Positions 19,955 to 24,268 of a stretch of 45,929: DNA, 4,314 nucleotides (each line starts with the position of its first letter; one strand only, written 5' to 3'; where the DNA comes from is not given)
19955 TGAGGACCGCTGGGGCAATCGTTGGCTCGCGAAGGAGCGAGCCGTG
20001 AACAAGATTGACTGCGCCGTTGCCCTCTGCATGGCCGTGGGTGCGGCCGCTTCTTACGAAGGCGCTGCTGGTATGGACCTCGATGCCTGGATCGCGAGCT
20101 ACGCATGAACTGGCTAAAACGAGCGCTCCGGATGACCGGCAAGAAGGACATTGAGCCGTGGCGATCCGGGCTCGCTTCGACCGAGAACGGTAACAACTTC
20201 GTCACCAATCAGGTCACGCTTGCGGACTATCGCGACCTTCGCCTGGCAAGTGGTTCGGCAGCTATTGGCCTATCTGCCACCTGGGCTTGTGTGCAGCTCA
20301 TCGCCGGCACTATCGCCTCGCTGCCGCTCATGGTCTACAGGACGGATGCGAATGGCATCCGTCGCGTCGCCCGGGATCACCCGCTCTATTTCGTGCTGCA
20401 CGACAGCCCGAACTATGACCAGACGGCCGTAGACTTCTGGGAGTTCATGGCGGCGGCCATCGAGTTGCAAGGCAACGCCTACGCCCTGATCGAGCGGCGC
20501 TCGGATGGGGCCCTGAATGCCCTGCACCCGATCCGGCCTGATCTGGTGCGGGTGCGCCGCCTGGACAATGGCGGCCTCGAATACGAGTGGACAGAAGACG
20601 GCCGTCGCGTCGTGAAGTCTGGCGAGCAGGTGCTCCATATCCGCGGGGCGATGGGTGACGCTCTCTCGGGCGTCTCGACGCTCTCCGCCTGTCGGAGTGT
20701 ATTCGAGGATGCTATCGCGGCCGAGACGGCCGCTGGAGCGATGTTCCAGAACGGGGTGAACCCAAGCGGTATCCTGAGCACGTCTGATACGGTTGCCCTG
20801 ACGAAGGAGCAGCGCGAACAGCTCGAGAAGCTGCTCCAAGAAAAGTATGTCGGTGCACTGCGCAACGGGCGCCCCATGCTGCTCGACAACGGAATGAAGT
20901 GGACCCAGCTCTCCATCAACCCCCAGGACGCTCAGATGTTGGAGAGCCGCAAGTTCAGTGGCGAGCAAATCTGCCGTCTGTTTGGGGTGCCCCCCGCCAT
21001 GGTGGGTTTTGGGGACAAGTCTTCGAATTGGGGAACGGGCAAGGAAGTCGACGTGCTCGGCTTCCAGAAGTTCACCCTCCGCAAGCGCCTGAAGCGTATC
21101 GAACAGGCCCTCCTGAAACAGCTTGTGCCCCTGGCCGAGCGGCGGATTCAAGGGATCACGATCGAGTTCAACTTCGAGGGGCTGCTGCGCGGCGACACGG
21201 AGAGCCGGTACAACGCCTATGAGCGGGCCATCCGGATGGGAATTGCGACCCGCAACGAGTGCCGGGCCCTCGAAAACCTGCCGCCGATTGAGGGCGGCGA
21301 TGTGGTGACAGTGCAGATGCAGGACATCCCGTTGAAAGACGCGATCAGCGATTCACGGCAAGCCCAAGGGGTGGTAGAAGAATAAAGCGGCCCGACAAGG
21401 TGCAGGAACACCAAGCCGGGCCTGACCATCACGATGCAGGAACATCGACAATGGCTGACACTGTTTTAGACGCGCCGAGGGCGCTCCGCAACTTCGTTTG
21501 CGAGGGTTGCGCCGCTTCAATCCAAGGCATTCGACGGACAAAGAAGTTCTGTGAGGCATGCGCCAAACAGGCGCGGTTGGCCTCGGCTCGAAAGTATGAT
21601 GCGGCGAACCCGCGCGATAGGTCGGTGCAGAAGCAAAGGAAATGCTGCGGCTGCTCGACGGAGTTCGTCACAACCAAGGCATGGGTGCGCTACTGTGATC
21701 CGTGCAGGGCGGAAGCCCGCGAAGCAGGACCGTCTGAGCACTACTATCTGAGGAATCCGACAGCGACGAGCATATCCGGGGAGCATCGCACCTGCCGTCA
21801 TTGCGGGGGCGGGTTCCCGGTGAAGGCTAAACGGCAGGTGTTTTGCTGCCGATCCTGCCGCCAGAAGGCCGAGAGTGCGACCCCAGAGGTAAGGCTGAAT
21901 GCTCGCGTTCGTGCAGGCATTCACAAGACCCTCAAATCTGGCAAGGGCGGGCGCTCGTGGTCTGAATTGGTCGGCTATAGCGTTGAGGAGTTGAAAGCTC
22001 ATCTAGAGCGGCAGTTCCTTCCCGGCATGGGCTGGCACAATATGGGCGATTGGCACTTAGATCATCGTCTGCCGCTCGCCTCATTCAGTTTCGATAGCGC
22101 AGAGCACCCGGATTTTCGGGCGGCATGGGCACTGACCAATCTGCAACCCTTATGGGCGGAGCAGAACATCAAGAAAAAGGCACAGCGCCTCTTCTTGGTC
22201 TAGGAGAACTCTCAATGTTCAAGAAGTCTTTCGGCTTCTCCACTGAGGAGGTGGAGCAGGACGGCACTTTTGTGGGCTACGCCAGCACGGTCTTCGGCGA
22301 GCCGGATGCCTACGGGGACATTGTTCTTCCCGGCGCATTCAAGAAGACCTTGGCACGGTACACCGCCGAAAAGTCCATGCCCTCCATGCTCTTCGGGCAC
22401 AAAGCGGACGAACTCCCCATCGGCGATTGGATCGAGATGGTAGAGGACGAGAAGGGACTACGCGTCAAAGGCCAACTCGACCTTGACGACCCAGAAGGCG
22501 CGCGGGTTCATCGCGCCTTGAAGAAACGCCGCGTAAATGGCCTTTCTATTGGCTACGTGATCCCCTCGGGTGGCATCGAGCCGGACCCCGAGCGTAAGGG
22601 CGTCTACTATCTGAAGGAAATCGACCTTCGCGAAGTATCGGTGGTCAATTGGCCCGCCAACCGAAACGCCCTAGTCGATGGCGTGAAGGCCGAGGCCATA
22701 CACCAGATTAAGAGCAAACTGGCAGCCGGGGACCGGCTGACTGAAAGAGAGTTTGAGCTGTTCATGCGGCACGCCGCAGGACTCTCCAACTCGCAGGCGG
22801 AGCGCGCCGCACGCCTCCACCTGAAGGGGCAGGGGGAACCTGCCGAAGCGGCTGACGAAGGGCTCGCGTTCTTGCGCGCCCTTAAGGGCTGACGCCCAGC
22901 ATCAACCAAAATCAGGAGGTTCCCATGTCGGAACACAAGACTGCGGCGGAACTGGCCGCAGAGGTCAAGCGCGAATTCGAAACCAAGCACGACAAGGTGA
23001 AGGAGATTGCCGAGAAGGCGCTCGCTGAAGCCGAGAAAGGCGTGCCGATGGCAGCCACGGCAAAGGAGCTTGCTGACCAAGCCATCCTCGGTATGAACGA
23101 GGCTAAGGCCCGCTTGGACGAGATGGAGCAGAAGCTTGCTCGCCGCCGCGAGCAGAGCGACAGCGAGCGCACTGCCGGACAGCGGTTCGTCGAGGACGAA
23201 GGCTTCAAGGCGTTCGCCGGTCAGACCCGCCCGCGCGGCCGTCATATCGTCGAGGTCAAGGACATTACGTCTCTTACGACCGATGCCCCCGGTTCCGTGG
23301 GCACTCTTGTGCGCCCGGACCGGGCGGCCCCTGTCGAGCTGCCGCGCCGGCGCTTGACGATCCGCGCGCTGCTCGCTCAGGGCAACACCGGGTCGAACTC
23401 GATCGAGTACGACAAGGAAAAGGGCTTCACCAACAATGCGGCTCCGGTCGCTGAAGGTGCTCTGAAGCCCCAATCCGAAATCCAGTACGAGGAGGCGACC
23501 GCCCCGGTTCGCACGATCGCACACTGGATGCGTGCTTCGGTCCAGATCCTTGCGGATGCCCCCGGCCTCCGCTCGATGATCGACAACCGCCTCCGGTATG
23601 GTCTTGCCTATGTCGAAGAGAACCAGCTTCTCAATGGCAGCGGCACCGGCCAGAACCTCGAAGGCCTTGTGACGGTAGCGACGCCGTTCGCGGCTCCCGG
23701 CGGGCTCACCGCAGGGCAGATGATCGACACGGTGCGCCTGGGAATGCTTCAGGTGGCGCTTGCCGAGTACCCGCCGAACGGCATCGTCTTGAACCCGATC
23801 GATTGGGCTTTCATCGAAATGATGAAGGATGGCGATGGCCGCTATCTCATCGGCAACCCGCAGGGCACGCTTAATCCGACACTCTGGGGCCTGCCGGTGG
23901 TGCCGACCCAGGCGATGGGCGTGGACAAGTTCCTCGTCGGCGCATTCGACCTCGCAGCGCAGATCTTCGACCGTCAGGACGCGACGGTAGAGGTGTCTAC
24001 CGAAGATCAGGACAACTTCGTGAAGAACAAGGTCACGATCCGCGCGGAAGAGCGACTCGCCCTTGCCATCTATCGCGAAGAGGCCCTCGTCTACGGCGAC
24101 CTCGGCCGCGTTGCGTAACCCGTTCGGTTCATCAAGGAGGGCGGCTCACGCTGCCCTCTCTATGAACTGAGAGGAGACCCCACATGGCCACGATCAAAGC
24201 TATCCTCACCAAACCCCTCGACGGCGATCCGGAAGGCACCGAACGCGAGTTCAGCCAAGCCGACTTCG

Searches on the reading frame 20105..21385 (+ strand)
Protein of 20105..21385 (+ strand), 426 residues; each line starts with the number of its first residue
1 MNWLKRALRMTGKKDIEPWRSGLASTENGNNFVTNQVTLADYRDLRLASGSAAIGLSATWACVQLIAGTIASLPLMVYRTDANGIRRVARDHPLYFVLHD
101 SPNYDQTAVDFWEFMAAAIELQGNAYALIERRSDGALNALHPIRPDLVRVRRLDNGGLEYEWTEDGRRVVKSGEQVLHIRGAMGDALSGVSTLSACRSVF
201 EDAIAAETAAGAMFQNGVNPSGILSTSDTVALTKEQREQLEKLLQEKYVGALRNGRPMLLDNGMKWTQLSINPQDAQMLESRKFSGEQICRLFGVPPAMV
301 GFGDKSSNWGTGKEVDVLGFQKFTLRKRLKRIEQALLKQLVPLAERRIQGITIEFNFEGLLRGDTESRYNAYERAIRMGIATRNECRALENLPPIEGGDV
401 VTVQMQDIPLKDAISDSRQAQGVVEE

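Call 21: search_protein_families(library=phrogs, proteins=[window:20105-21385:+], max_evalue=0.001)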
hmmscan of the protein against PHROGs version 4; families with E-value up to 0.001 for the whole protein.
window:20105-21385:+ (426 aa): 7 families
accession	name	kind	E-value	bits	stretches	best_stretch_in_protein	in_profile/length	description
phrog_12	-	head and packaging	5.6e-110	370.2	1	4-417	54-440/646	portal protein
phrog_2662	-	head and packaging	3.4e-70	238.5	1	61-406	72-419/717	portal protein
phrog_5929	-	head and packaging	1.5e-51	175.9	1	209-417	7-209/228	portal protein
phrog_2271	-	head and packaging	9.3e-31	107.3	1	49-411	45-402/859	portal protein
phrog_11323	-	unknown function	5.2e-21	76.1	1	317-415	17-114/130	-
phrog_21454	-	unknown function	1.8e-17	64.5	1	231-411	7-179/320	-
phrog_9856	-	unknown function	1.9e-08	34.7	1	51-205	47-200/223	-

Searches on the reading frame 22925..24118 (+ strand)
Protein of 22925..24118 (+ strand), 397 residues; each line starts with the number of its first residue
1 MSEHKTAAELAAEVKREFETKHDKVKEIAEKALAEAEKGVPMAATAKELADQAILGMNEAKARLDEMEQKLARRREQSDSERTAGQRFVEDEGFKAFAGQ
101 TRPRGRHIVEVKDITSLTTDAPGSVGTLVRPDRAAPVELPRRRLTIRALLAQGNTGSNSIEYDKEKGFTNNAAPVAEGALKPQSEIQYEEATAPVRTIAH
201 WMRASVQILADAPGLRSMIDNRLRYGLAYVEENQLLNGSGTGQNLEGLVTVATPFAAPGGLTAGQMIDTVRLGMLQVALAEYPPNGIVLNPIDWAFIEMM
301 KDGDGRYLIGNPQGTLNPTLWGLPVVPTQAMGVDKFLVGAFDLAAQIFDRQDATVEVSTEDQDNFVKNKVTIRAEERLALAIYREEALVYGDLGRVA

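Call 21: search_protein_families(library=phrogs, proteins=[window:22925-24118:+], max_evalue=0.001)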
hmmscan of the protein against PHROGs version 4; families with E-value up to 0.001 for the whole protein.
window:22925-24118:+ (397 aa): 3 families
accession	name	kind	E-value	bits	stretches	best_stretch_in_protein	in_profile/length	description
phrog_10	-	head and packaging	1.6e-82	279.7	1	11-393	266-635/752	major head protein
phrog_35623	-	unknown function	8.4e-25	88.3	1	4-123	6-127/127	-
phrog_2263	-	head and packaging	2.3e-05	24.5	1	81-367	244-520/551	major head protein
